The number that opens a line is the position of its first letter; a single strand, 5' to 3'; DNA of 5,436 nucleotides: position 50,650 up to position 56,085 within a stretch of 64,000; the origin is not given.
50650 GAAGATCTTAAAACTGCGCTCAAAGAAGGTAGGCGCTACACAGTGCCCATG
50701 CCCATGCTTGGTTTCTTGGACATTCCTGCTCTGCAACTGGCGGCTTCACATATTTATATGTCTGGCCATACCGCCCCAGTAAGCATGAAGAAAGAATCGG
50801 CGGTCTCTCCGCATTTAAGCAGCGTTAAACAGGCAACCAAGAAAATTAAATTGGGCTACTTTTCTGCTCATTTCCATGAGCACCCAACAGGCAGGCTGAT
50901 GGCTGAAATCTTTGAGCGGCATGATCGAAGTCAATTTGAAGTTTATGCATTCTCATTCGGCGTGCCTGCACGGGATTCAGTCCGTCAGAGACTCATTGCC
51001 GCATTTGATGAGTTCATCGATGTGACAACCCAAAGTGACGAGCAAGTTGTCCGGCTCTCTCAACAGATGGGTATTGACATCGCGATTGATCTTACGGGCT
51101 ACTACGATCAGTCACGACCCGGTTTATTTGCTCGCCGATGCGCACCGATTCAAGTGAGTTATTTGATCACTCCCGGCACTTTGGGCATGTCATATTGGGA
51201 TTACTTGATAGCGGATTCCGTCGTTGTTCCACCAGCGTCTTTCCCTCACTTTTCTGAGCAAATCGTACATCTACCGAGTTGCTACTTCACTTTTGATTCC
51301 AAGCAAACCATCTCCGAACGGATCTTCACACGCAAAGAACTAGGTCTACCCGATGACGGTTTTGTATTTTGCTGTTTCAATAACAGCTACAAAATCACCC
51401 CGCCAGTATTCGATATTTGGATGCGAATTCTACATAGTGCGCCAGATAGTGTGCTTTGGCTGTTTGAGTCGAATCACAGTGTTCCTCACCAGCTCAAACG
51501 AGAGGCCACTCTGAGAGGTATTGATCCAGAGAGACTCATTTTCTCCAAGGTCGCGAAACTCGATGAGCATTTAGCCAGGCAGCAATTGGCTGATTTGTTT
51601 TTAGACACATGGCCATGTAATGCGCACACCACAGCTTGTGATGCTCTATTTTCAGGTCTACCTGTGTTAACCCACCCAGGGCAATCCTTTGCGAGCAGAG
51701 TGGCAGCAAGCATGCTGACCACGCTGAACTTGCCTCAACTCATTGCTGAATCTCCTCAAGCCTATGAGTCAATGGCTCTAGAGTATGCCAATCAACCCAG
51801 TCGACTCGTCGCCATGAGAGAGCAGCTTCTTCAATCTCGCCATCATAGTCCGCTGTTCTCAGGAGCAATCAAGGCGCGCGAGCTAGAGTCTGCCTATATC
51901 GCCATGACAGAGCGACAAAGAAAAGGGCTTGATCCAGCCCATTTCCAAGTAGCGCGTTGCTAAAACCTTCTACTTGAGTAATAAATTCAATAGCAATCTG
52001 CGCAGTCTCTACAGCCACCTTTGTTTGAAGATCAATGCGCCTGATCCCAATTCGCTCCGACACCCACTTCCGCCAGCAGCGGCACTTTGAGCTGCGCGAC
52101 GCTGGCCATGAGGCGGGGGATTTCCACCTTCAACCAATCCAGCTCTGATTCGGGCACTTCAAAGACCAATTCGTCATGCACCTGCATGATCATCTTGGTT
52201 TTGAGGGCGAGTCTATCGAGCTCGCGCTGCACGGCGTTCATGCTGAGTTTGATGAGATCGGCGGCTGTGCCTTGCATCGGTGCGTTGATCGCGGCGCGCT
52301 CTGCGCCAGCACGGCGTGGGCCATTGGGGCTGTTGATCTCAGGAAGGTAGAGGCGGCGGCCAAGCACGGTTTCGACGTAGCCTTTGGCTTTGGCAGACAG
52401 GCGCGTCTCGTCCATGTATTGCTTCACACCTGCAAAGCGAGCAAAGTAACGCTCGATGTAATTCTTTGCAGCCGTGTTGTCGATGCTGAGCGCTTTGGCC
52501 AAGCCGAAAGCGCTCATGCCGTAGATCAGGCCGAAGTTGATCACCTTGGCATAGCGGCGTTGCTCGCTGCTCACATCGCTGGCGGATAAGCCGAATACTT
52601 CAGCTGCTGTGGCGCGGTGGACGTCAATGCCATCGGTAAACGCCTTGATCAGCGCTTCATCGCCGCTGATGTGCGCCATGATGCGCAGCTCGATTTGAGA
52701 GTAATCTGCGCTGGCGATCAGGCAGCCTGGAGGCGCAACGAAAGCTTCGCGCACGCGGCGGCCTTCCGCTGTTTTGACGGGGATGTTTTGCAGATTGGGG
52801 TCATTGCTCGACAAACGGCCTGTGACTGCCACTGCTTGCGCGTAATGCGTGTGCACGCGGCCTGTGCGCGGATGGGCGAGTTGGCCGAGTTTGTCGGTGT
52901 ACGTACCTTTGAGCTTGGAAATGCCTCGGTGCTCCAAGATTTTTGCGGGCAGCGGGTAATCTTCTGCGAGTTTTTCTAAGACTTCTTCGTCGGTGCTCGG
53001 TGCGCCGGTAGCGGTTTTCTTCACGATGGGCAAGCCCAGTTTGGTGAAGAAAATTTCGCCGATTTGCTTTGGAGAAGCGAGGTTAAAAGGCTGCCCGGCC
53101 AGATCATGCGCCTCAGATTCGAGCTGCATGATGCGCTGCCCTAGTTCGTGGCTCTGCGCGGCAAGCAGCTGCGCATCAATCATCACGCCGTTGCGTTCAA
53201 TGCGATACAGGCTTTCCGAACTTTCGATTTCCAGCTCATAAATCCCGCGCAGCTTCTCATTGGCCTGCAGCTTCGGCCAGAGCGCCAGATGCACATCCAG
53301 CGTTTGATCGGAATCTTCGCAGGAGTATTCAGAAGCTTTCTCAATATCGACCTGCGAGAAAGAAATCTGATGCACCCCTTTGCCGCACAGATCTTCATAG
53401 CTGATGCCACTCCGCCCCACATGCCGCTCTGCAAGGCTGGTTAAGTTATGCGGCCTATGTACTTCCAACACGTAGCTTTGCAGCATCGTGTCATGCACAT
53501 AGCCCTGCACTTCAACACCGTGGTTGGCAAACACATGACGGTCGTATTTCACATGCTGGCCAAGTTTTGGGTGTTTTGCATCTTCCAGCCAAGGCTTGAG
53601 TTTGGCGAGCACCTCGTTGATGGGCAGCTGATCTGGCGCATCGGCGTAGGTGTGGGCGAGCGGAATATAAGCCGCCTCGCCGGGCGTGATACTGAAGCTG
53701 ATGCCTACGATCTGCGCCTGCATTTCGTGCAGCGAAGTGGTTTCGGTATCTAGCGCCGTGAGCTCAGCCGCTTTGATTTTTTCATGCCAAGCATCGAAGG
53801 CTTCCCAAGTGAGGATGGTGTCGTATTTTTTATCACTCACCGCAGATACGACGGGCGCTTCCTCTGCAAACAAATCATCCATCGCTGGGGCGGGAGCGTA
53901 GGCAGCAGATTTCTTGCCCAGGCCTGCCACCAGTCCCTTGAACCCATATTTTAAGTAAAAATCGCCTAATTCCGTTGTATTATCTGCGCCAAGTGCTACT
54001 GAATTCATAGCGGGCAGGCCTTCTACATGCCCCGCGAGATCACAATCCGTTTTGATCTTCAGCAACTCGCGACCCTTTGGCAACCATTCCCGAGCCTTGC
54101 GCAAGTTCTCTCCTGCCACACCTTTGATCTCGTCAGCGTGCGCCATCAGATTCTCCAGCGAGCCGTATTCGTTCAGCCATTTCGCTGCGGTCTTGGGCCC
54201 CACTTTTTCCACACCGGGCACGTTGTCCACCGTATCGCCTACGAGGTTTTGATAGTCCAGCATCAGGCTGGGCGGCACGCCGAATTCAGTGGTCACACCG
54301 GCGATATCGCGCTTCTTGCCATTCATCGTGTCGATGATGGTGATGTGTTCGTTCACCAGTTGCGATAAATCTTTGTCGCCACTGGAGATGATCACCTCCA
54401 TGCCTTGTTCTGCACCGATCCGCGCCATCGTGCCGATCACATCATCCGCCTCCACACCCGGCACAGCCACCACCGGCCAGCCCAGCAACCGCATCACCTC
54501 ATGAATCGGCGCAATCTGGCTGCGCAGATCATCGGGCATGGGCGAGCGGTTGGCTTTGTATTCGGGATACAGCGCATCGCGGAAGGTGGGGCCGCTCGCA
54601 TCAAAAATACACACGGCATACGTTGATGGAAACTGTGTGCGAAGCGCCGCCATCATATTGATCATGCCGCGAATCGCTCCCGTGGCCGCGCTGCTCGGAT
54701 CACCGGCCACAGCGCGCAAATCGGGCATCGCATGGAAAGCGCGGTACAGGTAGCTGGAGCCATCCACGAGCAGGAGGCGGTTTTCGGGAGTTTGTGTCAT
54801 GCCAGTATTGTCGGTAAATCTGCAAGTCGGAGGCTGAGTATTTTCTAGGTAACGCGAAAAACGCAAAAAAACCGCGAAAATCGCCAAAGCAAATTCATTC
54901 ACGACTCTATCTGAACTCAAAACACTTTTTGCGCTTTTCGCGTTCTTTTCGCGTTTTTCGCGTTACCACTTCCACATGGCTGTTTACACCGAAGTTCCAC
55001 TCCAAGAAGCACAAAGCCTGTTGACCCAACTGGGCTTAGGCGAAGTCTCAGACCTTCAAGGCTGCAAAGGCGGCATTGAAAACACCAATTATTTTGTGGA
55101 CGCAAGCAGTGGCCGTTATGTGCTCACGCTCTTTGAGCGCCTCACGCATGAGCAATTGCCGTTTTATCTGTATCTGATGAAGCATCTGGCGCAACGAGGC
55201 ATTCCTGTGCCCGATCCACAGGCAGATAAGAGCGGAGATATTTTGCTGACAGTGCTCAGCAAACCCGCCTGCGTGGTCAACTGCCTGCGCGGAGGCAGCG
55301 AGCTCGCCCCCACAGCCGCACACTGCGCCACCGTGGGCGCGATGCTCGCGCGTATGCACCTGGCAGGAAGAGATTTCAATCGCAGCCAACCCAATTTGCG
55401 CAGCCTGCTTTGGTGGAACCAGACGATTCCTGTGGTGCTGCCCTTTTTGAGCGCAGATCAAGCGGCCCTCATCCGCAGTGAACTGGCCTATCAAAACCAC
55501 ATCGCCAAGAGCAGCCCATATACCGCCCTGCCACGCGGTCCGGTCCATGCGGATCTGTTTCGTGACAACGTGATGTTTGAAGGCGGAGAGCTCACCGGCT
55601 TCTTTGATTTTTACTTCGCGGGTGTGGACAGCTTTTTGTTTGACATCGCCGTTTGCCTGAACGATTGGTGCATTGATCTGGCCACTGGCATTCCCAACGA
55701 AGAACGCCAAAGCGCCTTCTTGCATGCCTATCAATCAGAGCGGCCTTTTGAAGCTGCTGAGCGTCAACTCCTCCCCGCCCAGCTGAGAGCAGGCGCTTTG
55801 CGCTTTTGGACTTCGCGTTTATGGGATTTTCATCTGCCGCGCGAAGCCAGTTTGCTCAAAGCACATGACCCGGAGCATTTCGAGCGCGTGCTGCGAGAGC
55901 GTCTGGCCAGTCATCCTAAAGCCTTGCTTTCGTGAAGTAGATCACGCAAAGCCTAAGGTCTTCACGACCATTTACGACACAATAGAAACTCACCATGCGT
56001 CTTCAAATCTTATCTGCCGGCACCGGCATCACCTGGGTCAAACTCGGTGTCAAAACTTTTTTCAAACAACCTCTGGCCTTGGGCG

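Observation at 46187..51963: Operon pairing a Slam-like outer-membrane protein, a non-lipidated FecR/TbpB-like cargo candidate and a cytoplasmic GT41 glycosyltransferase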

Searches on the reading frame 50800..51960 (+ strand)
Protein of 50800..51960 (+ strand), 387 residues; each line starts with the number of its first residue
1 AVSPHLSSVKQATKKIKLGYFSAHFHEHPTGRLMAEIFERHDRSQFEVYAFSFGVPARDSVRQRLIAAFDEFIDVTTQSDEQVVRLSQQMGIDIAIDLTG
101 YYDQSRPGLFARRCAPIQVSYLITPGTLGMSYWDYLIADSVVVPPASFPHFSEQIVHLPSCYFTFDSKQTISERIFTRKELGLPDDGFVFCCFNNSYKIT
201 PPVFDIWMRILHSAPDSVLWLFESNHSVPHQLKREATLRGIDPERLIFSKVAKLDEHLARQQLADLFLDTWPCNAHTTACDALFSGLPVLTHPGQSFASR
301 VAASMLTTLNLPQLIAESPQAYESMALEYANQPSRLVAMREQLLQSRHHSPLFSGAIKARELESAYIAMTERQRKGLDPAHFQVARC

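Call 75: search_solved_structures(query=window:50800-51960:+, max_evalue=1e-40, show_alignments=1)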
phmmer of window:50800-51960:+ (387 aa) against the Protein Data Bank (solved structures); distinct sequences matched with E-value up to 1e-40: 19.
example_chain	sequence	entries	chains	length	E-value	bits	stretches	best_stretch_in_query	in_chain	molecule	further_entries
5a01_A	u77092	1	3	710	1.7e-74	254.4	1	175-383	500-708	O-GLYCOSYLTRANSFERASE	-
5hgv_A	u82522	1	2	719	1.8e-68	234.6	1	175-382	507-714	UDP-N-acetylglucosamine--peptide N-acetylglucosaminyltransferase 110 kDa subunit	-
6ibo_A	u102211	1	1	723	2.6e-68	234.1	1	175-382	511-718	UDP-N-acetylglucosamine--peptide N-acetylglucosaminyltransferase 110 kDa subunit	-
5npr_A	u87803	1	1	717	3.4e-68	233.7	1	175-382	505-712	UDP-N-acetylglucosamine--peptide N-acetylglucosaminyltransferase 110 kDa subunit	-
5nps_A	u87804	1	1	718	3.4e-68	233.7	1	175-382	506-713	UDP-N-acetylglucosamine--peptide N-acetylglucosaminyltransferase 110 kDa subunit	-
6tka_AAA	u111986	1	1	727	3.5e-68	233.6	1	175-382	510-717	UDP-N-acetylglucosamine--peptide N-acetylglucosaminyltransferase 110 kDa subunit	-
3pe3_A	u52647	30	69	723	3.5e-68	233.6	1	175-382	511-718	UDP-N-acetylglucosamine--peptide N-acetylglucosaminyltransferase 110 kDa subunit | UDP-N-ACETYLGLUCOSAMINE--PEPTIDE N-ACETYLGLUCOSAMINYL TRANSFERASE 110 KDA SUB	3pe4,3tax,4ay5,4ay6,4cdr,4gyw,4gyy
8cm9_A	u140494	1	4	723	3.5e-68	233.6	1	175-382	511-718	UDP-N-acetylglucosamine--peptide N-acetylglucosaminyltransferase 110 kDa subunit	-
5lwv_A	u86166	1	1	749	3.9e-68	233.5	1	175-382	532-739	Host cell factor 1,UDP-N-acetylglucosamine--peptide N-acetylglucosaminyltransferase 110 kD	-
5lvv_A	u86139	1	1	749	3.9e-68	233.5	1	175-382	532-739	UDP-N-acetylglucosamine--peptide N-acetylglucosaminyltransferase 110 kDa subunit,UDP-N-ace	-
6q4m_A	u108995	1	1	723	4.9e-68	233.2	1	175-382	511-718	UDP-N-acetylglucosamine--peptide N-acetylglucosaminyltransferase 110 kDa subunit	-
7yeh_B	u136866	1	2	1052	1.1e-67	231.9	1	175-382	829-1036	UDP-N-acetylglucosamine--peptide N-acetylglucosaminyltransferase 110 kDa subunit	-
7yea_A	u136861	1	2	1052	1.2e-67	231.9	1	175-382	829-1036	UDP-N-acetylglucosamine--peptide N-acetylglucosaminyltransferase 110 kDa subunit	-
7ntf_A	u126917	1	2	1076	1.2e-67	231.9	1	175-382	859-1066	Isoform 1 of UDP-N-acetylglucosamine--peptide N-acetylglucosaminyltransferase 110 kDa subu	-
2vsn_A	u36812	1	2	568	1.5e-67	231.6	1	14-351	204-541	XCOGT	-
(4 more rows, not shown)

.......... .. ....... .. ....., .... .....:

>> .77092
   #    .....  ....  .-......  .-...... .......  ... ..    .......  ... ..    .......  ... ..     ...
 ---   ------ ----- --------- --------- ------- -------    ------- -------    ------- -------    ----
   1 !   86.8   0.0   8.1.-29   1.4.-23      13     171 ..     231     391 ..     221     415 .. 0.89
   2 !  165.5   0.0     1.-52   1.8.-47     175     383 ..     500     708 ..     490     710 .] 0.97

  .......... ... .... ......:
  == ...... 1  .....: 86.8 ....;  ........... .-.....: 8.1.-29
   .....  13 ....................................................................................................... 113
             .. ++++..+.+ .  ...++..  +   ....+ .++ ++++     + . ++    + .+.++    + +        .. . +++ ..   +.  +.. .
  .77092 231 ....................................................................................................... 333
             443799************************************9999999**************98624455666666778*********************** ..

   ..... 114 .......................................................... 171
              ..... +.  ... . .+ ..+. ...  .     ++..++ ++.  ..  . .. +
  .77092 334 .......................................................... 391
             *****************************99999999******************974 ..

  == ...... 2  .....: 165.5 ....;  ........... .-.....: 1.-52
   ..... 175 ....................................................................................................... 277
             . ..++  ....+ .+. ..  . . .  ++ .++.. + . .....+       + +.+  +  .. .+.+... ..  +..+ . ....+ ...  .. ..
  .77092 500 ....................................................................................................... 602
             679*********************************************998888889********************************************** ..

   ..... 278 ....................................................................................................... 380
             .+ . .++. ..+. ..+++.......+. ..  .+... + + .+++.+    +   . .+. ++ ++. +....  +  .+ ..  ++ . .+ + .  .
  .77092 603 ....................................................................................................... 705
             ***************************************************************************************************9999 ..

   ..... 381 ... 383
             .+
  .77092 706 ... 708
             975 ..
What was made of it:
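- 49855..51963 (+): Gene 3: cytoplasmic OGT-type glycosyltransferase. TPR repeats span about residues 1-300 and the GT41 catalytic domain about residues 316-702. It lacks the metazoan intervening domain. The motifs FNNSYK and HTTACD align with the OGT active site (call 75).
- On GT41, OGT type: FNNSYK and HTTACD align with FNQLY(K)/HTTSMD of Drosophila OGT 5a01 (call 75).
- Closest known: Bacterial and eukaryotic OGT. Same: The FNxxYK and HTTxxD motifs are conserved (call 75).
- OGT active-site motifs are retained (call 75).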

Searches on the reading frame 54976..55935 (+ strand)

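Call 61: search_protein_families(library=pfam, proteins=[window:54976-55935:+], max_evalue=0.00001)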
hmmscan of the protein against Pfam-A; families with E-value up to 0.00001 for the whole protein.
window:54976-55935:+ (319 aa): 1 family
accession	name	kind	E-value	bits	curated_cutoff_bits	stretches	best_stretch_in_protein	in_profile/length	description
PF01636.29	APH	-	1e-37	130.6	23.2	1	27-242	2-219/239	Phosphotransferase enzyme family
